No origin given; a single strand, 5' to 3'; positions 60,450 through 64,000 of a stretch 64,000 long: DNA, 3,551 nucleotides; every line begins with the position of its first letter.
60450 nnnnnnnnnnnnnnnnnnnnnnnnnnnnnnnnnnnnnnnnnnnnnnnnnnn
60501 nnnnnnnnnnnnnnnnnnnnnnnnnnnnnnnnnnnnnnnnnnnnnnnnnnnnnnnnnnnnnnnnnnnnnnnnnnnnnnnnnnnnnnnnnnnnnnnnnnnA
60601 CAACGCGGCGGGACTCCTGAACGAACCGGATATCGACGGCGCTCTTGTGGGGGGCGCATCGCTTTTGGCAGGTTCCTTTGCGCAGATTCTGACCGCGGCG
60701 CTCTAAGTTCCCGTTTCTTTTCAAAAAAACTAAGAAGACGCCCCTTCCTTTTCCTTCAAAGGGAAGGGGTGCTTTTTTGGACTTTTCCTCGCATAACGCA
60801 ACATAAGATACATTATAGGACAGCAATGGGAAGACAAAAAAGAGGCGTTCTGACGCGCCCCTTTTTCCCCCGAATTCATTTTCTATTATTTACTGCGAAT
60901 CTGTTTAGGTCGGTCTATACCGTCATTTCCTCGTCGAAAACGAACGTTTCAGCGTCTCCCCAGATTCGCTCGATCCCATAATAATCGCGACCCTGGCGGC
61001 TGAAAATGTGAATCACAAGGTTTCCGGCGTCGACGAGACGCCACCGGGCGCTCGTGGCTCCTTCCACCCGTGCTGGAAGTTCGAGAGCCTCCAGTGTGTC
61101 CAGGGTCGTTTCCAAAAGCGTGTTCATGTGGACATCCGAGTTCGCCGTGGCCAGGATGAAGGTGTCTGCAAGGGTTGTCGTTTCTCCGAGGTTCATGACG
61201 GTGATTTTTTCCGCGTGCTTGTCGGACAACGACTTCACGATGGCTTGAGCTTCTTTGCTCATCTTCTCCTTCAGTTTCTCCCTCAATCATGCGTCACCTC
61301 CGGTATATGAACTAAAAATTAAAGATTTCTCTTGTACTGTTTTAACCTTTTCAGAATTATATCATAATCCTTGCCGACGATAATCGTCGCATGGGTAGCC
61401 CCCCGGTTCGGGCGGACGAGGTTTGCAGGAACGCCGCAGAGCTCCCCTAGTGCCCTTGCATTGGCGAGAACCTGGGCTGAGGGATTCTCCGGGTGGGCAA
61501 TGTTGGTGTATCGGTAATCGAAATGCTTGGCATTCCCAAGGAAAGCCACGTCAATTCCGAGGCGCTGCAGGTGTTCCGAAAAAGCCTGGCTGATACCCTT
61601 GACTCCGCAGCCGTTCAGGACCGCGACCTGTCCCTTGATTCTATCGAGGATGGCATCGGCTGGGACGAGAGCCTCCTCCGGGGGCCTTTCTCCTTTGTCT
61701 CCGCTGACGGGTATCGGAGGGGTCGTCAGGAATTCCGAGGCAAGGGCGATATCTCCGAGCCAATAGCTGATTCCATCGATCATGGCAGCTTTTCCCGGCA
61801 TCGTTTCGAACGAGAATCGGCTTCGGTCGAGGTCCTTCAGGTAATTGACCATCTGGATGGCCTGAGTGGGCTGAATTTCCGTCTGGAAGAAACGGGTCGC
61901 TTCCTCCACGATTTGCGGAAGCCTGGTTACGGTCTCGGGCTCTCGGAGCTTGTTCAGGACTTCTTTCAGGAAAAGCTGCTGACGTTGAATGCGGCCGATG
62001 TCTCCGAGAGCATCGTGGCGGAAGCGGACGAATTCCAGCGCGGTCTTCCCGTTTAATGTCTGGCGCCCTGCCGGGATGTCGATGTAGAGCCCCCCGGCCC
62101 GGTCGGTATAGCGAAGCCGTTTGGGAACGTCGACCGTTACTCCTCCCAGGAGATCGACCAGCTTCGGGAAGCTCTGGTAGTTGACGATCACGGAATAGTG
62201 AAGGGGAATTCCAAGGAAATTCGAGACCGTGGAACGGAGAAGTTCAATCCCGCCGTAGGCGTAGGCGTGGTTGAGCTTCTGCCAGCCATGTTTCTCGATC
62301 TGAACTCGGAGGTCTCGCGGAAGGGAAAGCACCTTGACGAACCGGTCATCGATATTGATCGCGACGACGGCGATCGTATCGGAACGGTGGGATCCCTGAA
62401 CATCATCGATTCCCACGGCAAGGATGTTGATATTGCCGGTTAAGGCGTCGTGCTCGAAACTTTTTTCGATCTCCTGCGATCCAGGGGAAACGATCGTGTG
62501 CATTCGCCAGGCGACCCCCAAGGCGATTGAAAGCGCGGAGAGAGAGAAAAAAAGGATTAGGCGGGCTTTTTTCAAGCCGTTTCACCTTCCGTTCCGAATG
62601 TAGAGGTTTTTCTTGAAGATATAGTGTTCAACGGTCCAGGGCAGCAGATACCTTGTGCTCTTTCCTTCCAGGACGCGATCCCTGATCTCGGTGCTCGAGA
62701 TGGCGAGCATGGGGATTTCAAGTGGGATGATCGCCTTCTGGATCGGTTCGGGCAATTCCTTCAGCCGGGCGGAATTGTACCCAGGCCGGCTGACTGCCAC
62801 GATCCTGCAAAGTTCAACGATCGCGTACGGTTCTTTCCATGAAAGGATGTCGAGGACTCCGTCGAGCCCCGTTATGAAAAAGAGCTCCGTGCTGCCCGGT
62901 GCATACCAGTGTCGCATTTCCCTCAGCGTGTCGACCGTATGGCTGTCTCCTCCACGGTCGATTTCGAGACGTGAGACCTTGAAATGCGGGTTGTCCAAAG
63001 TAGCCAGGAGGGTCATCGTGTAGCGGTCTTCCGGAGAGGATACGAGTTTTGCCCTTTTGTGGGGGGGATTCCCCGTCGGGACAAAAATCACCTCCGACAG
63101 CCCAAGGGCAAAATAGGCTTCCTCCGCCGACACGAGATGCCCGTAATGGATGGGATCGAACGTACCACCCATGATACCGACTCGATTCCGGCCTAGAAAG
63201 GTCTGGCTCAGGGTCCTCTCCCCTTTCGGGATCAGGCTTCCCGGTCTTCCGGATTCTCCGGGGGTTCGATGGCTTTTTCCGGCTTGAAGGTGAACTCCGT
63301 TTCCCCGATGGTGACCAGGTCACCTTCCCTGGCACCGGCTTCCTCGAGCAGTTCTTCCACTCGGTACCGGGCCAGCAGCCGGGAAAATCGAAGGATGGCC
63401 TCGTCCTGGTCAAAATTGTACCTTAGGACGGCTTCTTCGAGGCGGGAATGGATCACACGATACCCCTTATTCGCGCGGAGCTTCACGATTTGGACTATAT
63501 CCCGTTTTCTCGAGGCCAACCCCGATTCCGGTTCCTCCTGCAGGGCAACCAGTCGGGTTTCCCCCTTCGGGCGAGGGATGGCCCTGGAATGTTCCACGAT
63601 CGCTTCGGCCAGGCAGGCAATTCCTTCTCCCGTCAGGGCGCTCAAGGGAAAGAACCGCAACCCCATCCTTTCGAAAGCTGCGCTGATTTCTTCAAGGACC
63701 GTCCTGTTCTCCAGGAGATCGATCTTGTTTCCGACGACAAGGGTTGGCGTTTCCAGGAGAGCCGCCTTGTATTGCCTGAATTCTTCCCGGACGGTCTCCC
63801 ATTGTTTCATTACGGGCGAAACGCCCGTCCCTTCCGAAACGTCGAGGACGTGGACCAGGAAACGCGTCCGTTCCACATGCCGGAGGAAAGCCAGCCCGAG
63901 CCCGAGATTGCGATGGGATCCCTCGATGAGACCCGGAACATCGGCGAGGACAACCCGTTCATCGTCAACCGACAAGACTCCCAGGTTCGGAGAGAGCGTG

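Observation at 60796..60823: dif-like XerC/D recombination site exactly at the convergent strand switch (possible replication terminus)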

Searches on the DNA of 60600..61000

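Call 66: search_rna_families(source=window, start=60600, end=61000, threshold=evalue, max_evalue=1)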
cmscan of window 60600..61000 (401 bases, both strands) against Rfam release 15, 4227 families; matches with E-value up to 1: 2.
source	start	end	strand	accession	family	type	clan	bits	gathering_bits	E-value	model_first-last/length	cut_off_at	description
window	60725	60785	+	RF03940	MIR9563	Gene; miRNA;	-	25.6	90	0.0099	1-127/127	no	MIR9563 microRNA precursor family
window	60723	60788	+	RF04269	mir-373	Gene; miRNA;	-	19.2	69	0.45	1-69/69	no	mir-373 microRNA precursor family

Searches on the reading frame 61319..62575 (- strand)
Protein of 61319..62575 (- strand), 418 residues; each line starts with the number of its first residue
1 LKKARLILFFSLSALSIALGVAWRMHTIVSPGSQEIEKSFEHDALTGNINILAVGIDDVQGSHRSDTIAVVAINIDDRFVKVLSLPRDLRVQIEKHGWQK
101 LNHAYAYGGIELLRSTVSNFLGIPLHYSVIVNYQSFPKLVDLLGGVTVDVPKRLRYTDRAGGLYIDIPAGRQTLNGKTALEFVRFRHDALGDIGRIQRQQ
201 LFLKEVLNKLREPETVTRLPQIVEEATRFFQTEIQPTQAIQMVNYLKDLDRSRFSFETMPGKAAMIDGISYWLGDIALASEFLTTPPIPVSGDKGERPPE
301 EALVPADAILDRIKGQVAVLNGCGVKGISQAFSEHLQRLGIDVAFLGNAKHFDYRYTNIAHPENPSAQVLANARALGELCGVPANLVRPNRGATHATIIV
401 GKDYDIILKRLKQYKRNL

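Call 9: search_protein_families(library=pfam, proteins=[window:61319-62575:-])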
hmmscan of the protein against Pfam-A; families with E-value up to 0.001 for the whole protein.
window:61319-62575:- (418 aa): 2 families
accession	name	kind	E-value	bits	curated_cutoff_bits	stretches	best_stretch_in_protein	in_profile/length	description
PF03816.19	LytR_cpsA_psr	-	1.2e-43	149.3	24.6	1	64-211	1-149/150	LytR_cpsA_psr family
PF13399.11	LytR_C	-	7.5e-11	43.2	22.2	1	316-404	3-86/86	LytR cell envelope-related transcriptional attenuator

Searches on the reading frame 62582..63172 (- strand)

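Call 9: search_protein_families(library=pfam, proteins=[window:62582-63172:-])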
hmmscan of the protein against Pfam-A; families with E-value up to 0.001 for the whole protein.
window:62582-63172:- (196 aa): 1 family
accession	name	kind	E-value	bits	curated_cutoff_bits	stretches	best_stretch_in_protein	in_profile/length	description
PF01467.32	CTP_transf_like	-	1.1e-22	81.1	21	1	1-166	2-133/133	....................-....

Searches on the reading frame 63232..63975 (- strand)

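Call 9: search_protein_families(library=pfam, proteins=[window:63232-63975:-])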
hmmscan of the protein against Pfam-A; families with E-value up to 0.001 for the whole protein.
window:63232-63975:- (247 aa): 4 families
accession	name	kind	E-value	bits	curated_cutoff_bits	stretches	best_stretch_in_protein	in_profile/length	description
PF09269.16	DUF1967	-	1.8e-17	63.6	27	1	168-230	8-70/70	Domain of unknown function (DUF1967)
PF01926.29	MMR_HSR1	-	1.1e-06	29.2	21.9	1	3-84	43-113/113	50S ribosome-binding GTPase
PF00071.28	Ras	-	4.5e-05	23.5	21.6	1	59-128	90-158/162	Ras family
PF00009.33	GTP_EFTU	-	6.1e-05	23.1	26.5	1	40-129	96-185/188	Elongation factor Tu GTP binding domain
